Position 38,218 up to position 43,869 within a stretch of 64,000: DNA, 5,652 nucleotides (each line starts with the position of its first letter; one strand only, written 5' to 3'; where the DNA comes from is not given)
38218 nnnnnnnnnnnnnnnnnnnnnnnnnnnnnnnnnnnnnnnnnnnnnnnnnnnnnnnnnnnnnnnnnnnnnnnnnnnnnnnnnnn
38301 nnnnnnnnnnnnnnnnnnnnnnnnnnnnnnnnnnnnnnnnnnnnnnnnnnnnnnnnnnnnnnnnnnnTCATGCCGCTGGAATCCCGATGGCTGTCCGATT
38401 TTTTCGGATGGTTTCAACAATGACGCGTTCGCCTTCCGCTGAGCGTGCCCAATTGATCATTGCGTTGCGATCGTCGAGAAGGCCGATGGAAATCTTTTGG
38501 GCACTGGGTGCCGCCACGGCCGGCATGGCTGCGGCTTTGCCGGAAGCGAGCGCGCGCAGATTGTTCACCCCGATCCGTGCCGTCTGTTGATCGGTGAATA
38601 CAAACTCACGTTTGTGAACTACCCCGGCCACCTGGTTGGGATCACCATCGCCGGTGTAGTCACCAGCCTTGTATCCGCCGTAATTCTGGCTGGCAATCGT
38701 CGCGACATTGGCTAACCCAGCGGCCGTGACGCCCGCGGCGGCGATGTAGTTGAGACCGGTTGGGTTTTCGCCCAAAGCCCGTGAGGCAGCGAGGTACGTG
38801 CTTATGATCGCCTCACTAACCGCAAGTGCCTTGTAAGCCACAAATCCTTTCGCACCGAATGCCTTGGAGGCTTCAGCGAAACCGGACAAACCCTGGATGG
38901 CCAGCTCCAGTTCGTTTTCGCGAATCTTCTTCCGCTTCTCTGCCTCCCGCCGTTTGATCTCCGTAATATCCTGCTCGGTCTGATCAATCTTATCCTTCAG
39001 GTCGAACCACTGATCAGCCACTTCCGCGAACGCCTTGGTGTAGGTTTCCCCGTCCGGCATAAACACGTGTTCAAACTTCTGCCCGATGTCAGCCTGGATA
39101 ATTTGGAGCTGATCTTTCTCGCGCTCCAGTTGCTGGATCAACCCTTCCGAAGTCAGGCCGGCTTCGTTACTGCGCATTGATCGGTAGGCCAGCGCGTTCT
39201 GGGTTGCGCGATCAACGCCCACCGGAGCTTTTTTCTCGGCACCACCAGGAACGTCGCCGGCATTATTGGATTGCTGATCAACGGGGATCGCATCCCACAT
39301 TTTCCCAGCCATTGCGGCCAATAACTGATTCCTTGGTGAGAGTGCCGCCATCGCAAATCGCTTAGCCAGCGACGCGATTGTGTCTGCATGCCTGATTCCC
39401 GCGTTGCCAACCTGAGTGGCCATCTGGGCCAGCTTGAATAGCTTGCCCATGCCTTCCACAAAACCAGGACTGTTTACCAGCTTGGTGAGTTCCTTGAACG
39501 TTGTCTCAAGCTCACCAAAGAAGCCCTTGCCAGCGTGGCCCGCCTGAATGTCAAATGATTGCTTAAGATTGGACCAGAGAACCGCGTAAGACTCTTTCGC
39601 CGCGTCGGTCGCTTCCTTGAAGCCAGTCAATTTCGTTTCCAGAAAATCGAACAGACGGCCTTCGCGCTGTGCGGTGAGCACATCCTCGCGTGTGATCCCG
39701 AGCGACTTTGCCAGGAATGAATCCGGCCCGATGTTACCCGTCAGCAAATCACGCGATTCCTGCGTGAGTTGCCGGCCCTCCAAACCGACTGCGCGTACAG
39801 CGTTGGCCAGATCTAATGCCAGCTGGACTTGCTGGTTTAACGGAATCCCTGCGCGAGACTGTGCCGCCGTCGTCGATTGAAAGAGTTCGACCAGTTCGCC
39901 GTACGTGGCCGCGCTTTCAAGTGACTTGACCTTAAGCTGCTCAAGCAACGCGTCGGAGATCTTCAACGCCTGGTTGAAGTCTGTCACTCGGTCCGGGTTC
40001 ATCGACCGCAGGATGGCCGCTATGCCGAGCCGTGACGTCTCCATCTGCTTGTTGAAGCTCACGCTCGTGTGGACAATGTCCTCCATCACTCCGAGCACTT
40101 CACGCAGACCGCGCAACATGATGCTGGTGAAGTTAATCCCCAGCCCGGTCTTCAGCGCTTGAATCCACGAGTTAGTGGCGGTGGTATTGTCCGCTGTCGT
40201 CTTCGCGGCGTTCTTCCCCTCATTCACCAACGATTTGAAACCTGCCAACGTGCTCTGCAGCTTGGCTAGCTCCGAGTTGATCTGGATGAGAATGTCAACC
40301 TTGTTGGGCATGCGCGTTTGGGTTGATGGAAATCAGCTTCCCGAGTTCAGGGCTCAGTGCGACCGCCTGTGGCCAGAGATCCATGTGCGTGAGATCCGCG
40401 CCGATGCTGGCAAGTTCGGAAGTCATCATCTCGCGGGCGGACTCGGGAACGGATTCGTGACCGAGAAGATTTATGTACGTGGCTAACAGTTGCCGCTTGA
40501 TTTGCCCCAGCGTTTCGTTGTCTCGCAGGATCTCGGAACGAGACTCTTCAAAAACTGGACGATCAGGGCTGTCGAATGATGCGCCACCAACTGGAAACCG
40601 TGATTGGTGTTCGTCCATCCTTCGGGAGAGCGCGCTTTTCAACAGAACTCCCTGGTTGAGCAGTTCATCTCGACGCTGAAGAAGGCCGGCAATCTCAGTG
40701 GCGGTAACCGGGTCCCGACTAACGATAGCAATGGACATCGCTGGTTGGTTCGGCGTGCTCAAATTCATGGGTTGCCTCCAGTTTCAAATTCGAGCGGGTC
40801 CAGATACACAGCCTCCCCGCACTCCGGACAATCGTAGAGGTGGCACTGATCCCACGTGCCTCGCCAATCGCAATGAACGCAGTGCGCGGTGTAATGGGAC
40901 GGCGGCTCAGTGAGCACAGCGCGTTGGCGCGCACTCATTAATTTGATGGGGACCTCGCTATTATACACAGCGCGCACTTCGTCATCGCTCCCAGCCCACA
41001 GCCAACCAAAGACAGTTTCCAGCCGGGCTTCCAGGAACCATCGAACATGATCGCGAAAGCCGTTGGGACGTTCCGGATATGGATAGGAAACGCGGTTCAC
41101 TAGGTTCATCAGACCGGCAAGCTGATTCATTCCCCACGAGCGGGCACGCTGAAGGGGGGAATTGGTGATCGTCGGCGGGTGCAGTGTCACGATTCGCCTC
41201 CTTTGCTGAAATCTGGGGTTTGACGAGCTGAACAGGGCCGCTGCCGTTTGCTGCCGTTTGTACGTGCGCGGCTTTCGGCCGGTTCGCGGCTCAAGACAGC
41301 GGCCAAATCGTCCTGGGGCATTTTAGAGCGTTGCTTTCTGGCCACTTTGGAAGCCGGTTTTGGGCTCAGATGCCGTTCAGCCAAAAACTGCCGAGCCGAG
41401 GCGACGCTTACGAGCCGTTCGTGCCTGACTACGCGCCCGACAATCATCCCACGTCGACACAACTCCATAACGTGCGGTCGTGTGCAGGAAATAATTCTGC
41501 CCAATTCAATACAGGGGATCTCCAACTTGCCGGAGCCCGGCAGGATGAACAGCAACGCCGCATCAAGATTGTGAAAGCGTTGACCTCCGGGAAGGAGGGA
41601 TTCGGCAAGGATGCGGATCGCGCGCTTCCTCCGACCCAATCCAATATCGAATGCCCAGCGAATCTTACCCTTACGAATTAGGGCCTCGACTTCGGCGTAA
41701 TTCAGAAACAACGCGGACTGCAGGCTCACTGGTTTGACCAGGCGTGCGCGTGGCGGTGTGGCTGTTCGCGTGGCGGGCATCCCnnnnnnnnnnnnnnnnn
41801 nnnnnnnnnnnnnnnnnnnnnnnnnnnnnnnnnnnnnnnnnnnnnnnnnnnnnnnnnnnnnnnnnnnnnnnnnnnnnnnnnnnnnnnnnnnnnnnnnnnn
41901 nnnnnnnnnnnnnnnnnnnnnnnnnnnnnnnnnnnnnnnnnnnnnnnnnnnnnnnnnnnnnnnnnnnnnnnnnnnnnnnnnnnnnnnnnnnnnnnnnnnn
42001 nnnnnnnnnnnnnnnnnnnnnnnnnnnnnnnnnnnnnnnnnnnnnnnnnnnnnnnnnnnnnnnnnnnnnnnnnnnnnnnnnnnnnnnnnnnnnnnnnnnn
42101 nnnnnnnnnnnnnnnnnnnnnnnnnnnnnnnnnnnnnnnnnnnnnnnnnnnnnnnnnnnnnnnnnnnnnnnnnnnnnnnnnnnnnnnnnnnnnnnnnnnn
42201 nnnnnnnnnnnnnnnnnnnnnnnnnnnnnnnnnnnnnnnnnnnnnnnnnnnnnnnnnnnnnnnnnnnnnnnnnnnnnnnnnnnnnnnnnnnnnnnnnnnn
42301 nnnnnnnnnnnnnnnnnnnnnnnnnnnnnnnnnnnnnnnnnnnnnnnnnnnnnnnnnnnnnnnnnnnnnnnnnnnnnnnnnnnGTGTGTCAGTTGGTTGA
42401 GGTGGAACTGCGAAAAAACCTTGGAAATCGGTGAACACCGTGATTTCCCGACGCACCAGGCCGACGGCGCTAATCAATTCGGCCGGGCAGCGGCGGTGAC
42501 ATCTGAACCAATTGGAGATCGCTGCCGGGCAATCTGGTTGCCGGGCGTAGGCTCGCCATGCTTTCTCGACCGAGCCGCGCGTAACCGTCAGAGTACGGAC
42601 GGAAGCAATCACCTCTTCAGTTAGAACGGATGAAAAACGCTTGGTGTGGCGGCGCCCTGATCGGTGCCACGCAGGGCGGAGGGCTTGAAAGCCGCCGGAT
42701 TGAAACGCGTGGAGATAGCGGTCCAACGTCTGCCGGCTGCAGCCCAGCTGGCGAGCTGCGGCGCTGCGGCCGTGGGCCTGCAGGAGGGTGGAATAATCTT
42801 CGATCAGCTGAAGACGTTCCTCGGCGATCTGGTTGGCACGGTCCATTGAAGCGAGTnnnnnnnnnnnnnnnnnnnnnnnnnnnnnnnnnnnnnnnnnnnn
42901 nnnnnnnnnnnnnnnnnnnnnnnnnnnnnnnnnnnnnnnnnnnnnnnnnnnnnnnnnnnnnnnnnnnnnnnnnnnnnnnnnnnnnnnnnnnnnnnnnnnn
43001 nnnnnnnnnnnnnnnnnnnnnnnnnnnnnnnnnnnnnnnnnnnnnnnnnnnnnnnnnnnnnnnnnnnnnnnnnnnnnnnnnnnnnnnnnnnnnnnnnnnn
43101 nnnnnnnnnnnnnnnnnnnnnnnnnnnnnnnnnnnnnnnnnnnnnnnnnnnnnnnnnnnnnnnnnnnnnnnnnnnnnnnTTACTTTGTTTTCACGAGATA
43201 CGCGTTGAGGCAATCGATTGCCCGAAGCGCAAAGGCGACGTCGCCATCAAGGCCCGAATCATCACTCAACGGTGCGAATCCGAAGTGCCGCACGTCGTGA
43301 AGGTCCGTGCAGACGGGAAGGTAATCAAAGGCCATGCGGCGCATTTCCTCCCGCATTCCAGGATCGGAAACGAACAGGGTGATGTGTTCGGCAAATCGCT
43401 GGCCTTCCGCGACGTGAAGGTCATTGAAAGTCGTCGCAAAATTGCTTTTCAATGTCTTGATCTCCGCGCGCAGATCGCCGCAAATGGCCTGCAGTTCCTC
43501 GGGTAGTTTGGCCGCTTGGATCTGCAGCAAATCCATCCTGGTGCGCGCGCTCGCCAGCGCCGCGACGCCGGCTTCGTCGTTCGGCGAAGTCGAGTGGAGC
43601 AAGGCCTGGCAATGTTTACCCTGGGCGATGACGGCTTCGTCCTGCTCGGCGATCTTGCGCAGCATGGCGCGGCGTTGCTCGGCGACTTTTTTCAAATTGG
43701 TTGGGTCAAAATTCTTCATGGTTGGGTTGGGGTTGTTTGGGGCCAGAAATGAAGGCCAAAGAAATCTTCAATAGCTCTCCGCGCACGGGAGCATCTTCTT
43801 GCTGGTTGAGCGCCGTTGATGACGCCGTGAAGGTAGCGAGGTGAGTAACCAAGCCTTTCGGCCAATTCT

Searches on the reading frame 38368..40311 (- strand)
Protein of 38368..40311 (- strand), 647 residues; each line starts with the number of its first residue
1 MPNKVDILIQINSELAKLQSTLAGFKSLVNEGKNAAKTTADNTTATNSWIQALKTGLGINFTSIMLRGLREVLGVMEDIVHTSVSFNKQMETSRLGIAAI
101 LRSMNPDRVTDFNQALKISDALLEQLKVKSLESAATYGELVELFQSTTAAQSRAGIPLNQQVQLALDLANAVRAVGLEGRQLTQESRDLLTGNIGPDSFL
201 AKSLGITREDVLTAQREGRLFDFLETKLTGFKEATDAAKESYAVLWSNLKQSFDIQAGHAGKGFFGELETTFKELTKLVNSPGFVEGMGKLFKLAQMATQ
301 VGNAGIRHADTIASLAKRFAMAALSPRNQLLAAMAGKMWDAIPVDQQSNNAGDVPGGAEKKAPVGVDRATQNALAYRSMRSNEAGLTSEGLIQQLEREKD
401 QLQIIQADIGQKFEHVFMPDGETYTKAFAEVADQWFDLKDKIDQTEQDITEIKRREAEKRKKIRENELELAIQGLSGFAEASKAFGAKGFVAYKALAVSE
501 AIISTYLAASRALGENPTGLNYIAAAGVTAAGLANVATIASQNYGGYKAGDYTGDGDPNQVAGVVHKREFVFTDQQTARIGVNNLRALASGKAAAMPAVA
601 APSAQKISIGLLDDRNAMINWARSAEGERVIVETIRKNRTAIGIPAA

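Call 4: search_protein_families(library=pfam, proteins=[window:38368-40311:-], max_evalue=0.01)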
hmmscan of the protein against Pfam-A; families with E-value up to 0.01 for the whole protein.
window:38368-40311:- (647 aa): 0 families

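Call 7: search_protein_families(library=ncbifam, proteins=[window:38368-40311:-], max_evalue=0.1)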
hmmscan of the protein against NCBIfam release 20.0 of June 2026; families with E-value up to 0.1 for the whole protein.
window:38368-40311:- (647 aa): 1 family
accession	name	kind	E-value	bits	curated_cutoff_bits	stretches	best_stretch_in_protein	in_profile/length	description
TIGR01948.1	rnfE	subfamily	0.055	13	213.4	1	36-78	111-153/196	RnfABCDGE type electron transport complex subunit E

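Call 8: search_protein_families(library=phrogs, proteins=[window:38368-40311:-], max_evalue=0.1)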
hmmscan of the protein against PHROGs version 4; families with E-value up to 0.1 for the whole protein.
window:38368-40311:- (647 aa): 9 families
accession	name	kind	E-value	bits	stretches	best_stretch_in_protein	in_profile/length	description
phrog_3336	-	tail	1.2e-29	104.5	1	420-642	821-1044/1051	tail length tape measure protein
phrog_1506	-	tail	1.3e-19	70.8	1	478-594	1105-1223/1269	tail length tape measure protein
phrog_30973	-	unknown function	2.5e-17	62.8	1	66-276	58-268/1572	-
phrog_21845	-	tail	1.7e-11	44.6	1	425-581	406-569/764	tail length tape measure protein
phrog_19210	-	unknown function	1.9e-09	38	1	433-585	55-207/399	-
phrog_9483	-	tail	4e-09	36.5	1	398-549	435-590/657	tail length tape measure protein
phrog_24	-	tail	1.4e-08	34.4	1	527-605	922-995/1151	tail length tape measure protein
phrog_4346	-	unknown function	1.5e-08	34.6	1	530-603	464-536/600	-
phrog_10093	-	tail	2.4e-05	22.9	1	111-279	120-290/1899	tail length tape measure protein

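Call 10: search_solved_structures(query=window:38368-40311:-, max_evalue=10)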
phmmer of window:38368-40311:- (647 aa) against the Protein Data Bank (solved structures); distinct sequences matched with E-value up to 10: 3.
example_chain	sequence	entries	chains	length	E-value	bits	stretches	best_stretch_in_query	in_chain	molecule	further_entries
8iyk_H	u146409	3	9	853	1.7e-06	30.3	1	522-595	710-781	Tape measure protein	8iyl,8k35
4wqt_X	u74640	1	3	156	0.24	13.2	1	382-427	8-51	RNA cleavage stimulating factor (GreA/Gfh1 chimeric protein Gre-C1)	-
2p1r_A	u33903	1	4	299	0.94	11.3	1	554-643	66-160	Lipid kinase yegS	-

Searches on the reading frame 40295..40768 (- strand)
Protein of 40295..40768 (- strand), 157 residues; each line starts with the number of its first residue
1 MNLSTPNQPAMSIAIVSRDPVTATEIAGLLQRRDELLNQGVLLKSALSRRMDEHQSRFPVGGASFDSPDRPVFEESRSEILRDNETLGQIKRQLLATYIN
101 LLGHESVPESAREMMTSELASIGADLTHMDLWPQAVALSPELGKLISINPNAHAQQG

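Call 4: search_protein_families(library=pfam, proteins=[window:40295-40768:-], max_evalue=0.01)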
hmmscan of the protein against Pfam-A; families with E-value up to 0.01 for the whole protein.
window:40295-40768:- (157 aa): 0 families

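Call 7: search_protein_families(library=ncbifam, proteins=[window:40295-40768:-], max_evalue=0.1)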
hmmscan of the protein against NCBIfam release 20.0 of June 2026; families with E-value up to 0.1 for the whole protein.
window:40295-40768:- (157 aa): 0 families

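Call 8: search_protein_families(library=phrogs, proteins=[window:40295-40768:-], max_evalue=0.1)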
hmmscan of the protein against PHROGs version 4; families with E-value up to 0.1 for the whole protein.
window:40295-40768:- (157 aa): 1 family
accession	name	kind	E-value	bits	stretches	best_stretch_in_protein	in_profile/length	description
phrog_23841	-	unknown function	0.054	14.1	1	98-147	135-184/225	-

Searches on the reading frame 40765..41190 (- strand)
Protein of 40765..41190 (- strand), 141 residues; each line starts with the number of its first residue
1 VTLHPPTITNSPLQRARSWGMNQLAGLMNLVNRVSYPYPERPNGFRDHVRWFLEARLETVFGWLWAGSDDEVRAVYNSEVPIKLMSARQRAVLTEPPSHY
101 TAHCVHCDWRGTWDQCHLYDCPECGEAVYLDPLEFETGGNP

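Call 4: search_protein_families(library=pfam, proteins=[window:40765-41190:-], max_evalue=0.01)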
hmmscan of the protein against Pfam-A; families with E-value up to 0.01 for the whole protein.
window:40765-41190:- (141 aa): 0 families

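Call 7: search_protein_families(library=ncbifam, proteins=[window:40765-41190:-], max_evalue=0.1)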
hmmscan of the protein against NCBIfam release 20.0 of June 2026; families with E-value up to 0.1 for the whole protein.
window:40765-41190:- (141 aa): 1 family
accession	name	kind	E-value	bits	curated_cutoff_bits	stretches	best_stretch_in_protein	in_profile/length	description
NF041909.1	HVO_2753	equivalog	0.035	14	80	1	101-129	9-37/59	HVO_2753 family zinc finger protein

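Call 8: search_protein_families(library=phrogs, proteins=[window:40765-41190:-], max_evalue=0.1)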
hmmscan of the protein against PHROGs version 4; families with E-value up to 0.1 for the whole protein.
window:40765-41190:- (141 aa): 1 family
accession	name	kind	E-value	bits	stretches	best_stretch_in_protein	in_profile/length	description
phrog_36653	-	moron, auxiliary metabolic gene and host takeover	0.067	14.1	1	103-135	116-148/152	anti-restriction protein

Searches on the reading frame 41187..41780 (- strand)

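Call 4: search_protein_families(library=pfam, proteins=[window:41187-41780:-], max_evalue=0.01)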
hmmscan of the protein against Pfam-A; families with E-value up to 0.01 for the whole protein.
window:41187-41780:- (197 aa): 0 families

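Call 7: search_protein_families(library=ncbifam, proteins=[window:41187-41780:-], max_evalue=0.1)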
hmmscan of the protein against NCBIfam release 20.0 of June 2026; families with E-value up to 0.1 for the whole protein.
window:41187-41780:- (197 aa): 0 families

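Call 8: search_protein_families(library=phrogs, proteins=[window:41187-41780:-], max_evalue=0.1)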
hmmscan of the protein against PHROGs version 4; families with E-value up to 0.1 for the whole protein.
window:41187-41780:- (197 aa): 1 family
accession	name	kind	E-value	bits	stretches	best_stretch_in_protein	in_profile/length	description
phrog_57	-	head and packaging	0.017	15.9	1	92-166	17-91/199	terminase small subunit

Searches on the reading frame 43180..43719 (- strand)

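Call 4: search_protein_families(library=pfam, proteins=[window:43180-43719:-], max_evalue=0.01)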
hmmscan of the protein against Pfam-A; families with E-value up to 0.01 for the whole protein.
window:43180-43719:- (179 aa): 0 families

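Call 7: search_protein_families(library=ncbifam, proteins=[window:43180-43719:-], max_evalue=0.1)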
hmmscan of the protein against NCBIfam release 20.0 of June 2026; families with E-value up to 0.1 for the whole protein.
window:43180-43719:- (179 aa): 2 families
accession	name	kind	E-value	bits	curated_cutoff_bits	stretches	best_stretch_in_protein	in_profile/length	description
NF006542.0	PRK09039.1-1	equivalog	0.048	12.6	388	1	26-111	138-226/627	peptidoglycan -binding protein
NF002177.0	PRK01022.1-5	subfamily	0.082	12.7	261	0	50-115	21-88/205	hypothetical protein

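Call 8: search_protein_families(library=phrogs, proteins=[window:43180-43719:-], max_evalue=0.1)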
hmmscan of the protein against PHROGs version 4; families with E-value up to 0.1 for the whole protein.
window:43180-43719:- (179 aa): 2 families
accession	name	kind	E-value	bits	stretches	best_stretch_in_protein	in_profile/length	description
phrog_12688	-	unknown function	0.023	15.5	0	56-117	40-100/142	-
phrog_1088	-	unknown function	0.08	14.2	0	62-87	1-26/79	-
